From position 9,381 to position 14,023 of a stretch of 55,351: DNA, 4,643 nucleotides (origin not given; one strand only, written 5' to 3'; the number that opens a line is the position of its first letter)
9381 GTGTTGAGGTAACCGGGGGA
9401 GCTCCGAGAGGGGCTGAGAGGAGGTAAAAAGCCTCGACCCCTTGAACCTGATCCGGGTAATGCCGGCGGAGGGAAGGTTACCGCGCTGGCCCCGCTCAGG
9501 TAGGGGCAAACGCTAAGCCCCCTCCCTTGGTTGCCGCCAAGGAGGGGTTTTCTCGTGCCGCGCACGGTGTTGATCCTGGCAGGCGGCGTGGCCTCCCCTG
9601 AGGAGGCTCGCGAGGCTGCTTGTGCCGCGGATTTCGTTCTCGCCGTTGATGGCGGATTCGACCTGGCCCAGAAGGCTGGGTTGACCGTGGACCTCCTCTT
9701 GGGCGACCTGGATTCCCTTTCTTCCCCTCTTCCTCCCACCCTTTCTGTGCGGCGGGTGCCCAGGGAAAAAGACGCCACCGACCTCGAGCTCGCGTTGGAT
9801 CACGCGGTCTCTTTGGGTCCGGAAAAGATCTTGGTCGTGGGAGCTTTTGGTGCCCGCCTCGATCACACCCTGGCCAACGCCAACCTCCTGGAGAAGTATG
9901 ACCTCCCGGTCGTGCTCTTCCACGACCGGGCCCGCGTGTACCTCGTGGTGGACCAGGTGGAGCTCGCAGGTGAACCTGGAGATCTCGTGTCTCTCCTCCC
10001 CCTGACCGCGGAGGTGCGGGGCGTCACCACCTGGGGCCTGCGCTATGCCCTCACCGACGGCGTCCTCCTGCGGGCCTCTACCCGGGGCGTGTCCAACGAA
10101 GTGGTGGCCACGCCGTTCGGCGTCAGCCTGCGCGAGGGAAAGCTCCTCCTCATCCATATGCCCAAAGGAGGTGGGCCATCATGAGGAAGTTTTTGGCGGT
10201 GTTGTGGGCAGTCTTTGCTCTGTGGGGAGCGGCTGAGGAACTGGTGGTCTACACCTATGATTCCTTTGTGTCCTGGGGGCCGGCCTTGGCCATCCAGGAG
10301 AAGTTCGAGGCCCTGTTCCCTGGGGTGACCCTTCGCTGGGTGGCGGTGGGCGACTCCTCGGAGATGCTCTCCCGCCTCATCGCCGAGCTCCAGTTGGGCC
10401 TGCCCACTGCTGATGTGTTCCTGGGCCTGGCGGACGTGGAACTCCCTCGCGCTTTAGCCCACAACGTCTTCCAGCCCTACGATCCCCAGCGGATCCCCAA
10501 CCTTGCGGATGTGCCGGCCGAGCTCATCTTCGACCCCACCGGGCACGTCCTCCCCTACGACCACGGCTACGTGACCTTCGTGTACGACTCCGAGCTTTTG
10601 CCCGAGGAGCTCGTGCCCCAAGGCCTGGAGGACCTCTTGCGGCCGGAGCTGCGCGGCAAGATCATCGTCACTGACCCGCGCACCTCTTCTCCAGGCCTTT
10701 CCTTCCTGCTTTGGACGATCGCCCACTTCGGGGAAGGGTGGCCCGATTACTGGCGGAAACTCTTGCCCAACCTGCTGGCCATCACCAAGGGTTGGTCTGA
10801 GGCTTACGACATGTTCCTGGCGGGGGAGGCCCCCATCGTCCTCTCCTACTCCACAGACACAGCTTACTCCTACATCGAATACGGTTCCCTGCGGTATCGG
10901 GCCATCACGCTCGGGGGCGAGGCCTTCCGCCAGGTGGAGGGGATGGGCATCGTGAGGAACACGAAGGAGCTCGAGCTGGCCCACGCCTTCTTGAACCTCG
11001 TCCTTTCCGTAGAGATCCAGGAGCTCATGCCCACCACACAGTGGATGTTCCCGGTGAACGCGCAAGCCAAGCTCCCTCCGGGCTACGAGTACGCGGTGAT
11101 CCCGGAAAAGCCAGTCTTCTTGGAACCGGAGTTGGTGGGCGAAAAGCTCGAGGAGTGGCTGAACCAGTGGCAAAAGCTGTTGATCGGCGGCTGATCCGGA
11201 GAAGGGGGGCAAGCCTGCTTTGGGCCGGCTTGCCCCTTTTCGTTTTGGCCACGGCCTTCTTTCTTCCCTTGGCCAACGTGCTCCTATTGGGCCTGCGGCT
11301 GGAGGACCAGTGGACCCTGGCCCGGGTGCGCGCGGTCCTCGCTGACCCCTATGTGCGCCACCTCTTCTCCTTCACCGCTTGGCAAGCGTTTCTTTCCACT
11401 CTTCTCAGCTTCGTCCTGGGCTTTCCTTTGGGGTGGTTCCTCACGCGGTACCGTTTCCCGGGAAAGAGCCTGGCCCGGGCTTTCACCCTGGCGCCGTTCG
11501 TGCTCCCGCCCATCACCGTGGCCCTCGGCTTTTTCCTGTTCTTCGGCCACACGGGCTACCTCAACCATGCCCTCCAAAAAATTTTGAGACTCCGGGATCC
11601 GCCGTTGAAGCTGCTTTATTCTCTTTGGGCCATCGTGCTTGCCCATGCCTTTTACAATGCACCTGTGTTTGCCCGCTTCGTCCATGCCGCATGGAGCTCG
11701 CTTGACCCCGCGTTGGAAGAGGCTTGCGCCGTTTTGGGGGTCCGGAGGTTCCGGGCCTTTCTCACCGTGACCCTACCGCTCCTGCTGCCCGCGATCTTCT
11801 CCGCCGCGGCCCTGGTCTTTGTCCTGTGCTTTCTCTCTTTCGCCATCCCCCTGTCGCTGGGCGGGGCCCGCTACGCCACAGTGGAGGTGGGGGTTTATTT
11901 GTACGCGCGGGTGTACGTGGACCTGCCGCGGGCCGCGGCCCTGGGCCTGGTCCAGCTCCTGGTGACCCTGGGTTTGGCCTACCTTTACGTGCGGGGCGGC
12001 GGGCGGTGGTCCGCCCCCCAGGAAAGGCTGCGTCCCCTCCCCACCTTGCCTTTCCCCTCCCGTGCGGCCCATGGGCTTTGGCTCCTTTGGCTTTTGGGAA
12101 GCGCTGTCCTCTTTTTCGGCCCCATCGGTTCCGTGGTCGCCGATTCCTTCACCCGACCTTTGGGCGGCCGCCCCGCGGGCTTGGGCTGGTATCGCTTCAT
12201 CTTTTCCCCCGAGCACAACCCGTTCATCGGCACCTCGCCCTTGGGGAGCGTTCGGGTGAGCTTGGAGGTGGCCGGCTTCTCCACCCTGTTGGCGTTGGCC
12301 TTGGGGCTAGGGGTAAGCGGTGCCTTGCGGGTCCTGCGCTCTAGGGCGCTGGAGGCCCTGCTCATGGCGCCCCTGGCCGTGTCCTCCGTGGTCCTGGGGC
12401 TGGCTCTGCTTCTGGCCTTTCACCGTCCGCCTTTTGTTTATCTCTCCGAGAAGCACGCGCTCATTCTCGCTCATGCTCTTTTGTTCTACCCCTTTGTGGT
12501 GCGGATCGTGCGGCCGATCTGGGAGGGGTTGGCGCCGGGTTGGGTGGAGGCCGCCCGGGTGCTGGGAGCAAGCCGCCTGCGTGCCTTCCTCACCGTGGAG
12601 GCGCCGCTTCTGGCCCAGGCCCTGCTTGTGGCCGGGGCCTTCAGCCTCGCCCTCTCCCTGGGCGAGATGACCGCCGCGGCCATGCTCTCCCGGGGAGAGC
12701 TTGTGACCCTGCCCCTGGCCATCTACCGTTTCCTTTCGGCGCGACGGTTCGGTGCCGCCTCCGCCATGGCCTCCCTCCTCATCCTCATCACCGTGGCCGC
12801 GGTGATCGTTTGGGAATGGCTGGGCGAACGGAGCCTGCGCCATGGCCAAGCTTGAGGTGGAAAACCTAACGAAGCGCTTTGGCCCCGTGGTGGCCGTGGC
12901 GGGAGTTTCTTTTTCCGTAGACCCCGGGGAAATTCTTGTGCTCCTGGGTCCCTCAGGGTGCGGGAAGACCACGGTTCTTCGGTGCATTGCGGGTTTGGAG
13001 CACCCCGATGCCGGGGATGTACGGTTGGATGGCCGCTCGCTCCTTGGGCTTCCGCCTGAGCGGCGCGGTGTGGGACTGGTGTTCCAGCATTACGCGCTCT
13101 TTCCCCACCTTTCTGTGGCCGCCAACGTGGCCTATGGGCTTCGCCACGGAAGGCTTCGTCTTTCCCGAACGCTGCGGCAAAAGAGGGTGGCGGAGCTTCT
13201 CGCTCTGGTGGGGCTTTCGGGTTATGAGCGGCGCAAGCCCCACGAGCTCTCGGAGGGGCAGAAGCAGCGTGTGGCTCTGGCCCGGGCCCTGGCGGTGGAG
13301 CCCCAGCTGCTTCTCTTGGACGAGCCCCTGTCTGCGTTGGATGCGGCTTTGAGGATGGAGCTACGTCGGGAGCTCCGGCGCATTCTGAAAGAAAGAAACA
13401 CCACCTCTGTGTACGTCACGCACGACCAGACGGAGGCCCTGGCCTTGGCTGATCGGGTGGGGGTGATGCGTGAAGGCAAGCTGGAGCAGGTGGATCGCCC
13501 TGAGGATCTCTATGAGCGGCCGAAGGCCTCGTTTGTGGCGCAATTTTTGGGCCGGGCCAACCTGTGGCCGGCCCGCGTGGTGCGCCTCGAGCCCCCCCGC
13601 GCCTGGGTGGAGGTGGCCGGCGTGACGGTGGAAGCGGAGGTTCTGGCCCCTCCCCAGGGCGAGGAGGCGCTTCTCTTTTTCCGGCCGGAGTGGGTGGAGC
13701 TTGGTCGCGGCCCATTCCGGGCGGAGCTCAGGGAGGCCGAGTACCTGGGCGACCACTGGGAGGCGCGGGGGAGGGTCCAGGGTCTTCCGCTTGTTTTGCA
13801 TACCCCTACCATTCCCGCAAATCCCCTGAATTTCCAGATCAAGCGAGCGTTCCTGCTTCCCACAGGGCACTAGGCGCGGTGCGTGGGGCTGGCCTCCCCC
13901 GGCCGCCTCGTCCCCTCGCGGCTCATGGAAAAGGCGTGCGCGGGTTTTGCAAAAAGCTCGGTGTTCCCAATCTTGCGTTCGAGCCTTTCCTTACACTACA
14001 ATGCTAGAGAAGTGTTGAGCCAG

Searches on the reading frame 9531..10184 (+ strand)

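Call 29: search_protein_families(library=pfam, proteins=[window:9531-10184:+], max_evalue=0.00001)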
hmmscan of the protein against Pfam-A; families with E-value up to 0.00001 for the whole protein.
window:9531-10184:+ (217 aa): 2 families
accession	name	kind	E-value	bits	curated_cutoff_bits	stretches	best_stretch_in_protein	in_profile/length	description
PF04263.21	TPK_catalytic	-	5e-20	72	30.7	1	32-123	7-104/113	Thiamin pyrophosphokinase, catalytic domain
PF04265.19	TPK_B1_binding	-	2.3e-10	40.4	22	1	149-204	10-66/67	Thiamin pyrophosphokinase, vitamin B1 binding domain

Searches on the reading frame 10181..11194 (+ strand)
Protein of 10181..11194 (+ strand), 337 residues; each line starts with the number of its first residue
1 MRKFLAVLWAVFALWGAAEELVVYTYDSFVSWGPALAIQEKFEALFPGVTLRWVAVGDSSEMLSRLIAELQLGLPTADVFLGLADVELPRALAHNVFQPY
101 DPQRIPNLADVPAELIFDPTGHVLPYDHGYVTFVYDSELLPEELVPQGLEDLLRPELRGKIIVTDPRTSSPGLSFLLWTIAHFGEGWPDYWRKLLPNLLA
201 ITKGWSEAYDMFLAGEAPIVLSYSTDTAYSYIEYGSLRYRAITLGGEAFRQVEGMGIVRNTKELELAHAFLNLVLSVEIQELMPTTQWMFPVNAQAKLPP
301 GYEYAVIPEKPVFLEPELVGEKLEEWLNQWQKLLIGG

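Call 29: search_protein_families(library=pfam, proteins=[window:10181-11194:+], max_evalue=0.00001)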
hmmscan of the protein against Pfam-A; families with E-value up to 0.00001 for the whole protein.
window:10181-11194:+ (337 aa): 4 families
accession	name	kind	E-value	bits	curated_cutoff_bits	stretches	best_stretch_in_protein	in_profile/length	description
PF13343.11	SBP_bac_6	-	3.3e-20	73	24.6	1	76-299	3-226/245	Bacterial extracellular solute-binding protein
PF13416.11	SBP_bac_8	-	3.5e-19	70.1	27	1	40-303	4-272/279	Bacterial extracellular solute-binding protein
PF01547.30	SBP_bac_1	-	1.6e-18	68.2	26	1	38-280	13-306/307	Bacterial extracellular solute-binding protein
PF13531.11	SBP_bac_11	-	6.3e-09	36.4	25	1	145-282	92-220/227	Bacterial extracellular solute-binding protein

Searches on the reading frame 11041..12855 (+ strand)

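Call 29: search_protein_families(library=pfam, proteins=[window:11041-12855:+], max_evalue=0.00001)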
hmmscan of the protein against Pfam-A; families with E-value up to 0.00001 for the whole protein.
window:11041-12855:+ (604 aa): 1 family
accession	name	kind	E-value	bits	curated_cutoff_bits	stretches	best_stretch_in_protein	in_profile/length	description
PF00528.27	BPD_transp_1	-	2.1e-16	60.7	26.4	2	127-277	1-138/184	Binding-protein-dependent transport system inner membrane component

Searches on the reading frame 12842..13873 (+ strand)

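Call 29: search_protein_families(library=pfam, proteins=[window:12842-13873:+], max_evalue=0.00001)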
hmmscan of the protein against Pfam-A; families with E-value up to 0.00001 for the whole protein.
window:12842-13873:+ (343 aa): 2 families
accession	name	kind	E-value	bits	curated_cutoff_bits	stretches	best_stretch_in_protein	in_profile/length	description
PF00005.33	ABC_tran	-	2.1e-37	129.2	25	1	21-163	3-136/137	ABC transporter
PF13304.12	AAA_21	-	2.1e-10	41.6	27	0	123-196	225-300/304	AAA domain, putative AbiEii toxin, Type IV TA system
